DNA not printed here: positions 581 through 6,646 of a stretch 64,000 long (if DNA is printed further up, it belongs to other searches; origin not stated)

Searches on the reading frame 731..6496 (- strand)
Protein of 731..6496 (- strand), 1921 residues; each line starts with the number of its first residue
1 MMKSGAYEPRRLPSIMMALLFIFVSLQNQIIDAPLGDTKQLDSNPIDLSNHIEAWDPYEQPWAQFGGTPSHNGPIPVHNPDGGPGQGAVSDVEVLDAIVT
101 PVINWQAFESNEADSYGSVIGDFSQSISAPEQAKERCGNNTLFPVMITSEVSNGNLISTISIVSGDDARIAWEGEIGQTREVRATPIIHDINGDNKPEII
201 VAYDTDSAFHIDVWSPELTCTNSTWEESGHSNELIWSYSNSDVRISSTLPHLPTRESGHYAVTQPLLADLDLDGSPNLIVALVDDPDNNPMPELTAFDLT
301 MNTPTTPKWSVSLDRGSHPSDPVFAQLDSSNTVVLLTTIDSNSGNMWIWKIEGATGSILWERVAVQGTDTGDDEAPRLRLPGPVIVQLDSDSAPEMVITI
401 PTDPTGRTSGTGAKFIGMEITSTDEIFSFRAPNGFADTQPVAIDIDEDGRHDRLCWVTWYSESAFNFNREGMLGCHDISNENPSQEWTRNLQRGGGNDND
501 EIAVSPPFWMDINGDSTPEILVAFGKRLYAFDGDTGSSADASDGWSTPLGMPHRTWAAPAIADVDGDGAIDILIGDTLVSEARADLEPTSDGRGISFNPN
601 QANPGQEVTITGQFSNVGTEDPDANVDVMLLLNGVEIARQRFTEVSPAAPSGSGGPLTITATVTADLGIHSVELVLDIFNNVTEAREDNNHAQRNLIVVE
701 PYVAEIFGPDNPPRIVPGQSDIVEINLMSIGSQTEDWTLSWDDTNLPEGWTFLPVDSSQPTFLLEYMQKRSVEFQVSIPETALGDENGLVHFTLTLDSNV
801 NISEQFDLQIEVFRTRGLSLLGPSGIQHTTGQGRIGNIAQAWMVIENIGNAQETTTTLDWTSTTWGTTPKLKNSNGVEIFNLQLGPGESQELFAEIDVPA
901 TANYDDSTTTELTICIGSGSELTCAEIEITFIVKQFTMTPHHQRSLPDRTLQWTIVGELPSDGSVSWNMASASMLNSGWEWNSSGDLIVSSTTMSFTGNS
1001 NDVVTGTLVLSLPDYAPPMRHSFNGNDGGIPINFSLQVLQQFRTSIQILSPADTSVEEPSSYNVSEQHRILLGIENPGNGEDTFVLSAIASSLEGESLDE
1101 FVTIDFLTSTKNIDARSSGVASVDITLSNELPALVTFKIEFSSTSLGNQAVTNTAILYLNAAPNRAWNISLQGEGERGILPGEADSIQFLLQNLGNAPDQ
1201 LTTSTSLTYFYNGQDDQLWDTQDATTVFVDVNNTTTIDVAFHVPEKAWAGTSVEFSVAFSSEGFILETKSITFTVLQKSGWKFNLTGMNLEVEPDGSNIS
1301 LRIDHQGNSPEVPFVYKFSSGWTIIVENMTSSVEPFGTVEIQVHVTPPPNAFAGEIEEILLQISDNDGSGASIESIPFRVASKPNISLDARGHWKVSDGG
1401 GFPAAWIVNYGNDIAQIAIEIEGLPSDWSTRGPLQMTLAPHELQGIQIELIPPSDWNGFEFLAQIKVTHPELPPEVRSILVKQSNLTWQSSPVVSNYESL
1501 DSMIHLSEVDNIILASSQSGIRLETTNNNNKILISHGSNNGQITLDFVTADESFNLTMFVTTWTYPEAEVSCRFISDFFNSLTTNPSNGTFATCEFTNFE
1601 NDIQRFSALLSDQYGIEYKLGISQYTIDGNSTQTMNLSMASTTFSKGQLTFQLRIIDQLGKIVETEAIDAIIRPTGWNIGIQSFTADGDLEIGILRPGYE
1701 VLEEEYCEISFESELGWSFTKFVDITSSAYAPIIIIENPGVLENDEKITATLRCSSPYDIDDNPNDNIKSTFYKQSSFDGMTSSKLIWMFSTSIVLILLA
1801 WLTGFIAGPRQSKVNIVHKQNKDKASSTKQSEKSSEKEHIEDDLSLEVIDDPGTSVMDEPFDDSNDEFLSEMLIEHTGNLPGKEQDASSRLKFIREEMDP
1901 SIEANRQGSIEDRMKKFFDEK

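Call 93: search_protein_families(library=pfam, proteins=[window:731-6496:-], max_evalue=0.00001)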
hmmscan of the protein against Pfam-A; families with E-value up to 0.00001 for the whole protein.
window:731-6496:- (1921 aa): 3 families
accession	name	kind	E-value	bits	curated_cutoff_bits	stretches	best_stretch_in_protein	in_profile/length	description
PF10633.15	NPCBM_assoc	-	1.1e-09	38.8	24.4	0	1320-1355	32-68/78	NPCBM-associated, NEW3 domain of alpha-galactosidase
PF13517.12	FG-GAP_3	-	8.9e-09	36.3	26.9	1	511-574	1-61/61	FG-GAP-like repeat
PF07705.17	CARDB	-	2e-06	28.4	22.7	1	585-692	3-99/101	CARDB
